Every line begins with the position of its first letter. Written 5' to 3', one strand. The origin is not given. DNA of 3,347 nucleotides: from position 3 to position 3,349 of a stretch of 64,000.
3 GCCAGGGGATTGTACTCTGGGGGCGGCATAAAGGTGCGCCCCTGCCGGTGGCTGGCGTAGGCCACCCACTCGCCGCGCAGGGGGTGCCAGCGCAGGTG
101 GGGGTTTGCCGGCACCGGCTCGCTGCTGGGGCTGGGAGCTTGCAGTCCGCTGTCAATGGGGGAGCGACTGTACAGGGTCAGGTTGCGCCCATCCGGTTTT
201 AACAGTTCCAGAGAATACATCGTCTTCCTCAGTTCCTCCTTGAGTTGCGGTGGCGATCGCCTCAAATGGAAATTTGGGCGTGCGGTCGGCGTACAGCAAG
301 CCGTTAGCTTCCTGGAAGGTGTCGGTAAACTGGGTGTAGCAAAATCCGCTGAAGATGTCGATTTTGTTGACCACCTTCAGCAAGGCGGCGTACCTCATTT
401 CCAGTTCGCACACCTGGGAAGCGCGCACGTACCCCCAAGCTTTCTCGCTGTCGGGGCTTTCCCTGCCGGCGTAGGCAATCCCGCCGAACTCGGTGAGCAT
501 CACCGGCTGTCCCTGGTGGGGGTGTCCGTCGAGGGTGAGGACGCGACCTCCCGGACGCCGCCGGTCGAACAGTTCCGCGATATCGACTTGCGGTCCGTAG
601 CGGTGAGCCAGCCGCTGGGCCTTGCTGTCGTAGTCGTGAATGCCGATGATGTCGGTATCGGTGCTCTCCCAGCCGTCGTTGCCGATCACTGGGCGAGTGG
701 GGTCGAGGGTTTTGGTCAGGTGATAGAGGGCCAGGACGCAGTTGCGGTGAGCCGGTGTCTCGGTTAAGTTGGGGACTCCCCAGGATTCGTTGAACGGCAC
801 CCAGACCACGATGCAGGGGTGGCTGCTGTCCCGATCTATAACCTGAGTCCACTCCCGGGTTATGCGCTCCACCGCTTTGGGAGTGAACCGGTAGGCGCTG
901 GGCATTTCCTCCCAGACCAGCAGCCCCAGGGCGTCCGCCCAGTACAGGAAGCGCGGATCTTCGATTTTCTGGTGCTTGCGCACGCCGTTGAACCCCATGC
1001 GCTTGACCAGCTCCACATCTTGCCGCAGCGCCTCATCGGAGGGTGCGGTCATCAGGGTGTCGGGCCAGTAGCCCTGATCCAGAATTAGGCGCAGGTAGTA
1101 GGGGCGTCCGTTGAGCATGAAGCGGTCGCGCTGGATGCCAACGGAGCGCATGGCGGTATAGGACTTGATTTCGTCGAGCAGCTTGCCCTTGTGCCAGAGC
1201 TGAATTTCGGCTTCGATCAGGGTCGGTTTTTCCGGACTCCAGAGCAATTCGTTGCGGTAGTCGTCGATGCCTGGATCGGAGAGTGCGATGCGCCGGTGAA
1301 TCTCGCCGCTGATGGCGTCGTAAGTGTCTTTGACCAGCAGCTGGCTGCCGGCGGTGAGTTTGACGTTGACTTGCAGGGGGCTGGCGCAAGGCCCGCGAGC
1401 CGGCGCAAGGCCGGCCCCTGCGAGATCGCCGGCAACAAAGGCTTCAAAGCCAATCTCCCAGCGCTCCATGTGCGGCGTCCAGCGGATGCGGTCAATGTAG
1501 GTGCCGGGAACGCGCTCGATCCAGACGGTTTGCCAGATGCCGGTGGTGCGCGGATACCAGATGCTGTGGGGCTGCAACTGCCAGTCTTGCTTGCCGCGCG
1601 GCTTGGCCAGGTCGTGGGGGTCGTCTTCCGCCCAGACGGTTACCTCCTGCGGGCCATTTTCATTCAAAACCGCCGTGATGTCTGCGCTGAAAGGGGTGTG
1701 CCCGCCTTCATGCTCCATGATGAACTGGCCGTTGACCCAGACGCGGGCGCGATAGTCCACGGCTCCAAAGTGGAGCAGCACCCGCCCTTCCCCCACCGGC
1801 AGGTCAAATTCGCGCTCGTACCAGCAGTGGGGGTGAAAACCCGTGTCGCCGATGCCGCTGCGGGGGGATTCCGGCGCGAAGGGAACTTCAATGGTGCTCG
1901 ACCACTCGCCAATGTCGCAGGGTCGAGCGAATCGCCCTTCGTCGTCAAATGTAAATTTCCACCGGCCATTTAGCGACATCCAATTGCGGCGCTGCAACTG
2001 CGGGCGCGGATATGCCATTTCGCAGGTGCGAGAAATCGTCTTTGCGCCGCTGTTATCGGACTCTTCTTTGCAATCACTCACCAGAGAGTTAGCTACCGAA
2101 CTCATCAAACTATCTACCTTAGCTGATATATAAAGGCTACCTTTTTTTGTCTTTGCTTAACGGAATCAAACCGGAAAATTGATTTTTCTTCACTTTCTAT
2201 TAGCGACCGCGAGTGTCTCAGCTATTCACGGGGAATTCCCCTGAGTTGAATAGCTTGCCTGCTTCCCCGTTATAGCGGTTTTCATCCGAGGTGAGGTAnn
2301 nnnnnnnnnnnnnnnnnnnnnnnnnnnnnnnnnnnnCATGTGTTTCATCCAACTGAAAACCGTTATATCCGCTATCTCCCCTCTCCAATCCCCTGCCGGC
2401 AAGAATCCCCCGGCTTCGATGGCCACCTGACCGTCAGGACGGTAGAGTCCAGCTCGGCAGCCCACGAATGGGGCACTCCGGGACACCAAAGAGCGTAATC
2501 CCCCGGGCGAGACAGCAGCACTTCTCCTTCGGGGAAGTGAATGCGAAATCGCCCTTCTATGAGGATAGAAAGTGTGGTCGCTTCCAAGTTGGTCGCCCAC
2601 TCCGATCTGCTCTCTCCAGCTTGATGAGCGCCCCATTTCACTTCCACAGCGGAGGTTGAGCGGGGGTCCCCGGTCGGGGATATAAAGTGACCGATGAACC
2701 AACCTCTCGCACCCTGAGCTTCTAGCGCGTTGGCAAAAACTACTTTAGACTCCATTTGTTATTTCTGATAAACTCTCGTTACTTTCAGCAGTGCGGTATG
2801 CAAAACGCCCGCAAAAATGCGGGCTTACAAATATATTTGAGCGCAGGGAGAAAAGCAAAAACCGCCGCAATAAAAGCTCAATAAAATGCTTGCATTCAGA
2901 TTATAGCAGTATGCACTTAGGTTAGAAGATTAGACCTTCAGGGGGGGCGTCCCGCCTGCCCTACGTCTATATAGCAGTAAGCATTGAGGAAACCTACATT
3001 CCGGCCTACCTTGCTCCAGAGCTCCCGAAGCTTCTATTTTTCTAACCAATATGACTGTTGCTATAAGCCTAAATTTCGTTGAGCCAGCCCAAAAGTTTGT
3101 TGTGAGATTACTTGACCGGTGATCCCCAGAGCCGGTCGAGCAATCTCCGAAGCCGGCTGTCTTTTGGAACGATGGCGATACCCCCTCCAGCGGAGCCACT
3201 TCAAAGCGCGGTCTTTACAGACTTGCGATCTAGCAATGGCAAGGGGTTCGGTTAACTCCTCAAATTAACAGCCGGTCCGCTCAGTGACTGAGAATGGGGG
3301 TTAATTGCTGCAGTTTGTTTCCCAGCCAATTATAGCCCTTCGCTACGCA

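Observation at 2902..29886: MITE-like family A: about 8 copies of a 105-170 bp element with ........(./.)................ termini and a perfect internal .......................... hairpin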

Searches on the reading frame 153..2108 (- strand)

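Call 28: search_protein_families(library=pfam, proteins=[window:153-2108:-], max_evalue=0.001)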
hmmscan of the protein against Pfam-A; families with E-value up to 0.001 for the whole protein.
window:153-2108:- (651 aa): 4 families
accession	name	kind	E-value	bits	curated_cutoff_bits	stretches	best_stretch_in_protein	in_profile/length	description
PF02836.23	Glyco_hydro_2_C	-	8.5e-14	51.8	21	1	325-612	3-287/302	Glycosyl hydrolases family 2, TIM barrel domain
PF02837.24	Glyco_hydro_2_N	-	9.4e-13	48.9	28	1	45-158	3-131/169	Glycosyl hydrolases family 2, sugar binding domain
PF22666.2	Glyco_hydro_2_N2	-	2.3e-08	34.7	27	1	95-165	50-122/167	Glycosyl hydrolase 2 galactose-binding domain-like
PF00703.27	Glyco_hydro_2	-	8.1e-05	23.8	23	1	285-321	73-109/109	Glycosyl hydrolases family 2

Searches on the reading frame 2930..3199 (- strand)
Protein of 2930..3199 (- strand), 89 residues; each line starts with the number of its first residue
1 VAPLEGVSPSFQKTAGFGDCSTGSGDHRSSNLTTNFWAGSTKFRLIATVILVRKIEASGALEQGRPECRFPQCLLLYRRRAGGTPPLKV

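Call 29: search_protein_families(library=pfam, proteins=[window:2930-3199:-], max_evalue=0.001)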
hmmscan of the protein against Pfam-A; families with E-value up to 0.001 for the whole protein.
window:2930-3199:- (89 aa): 0 families
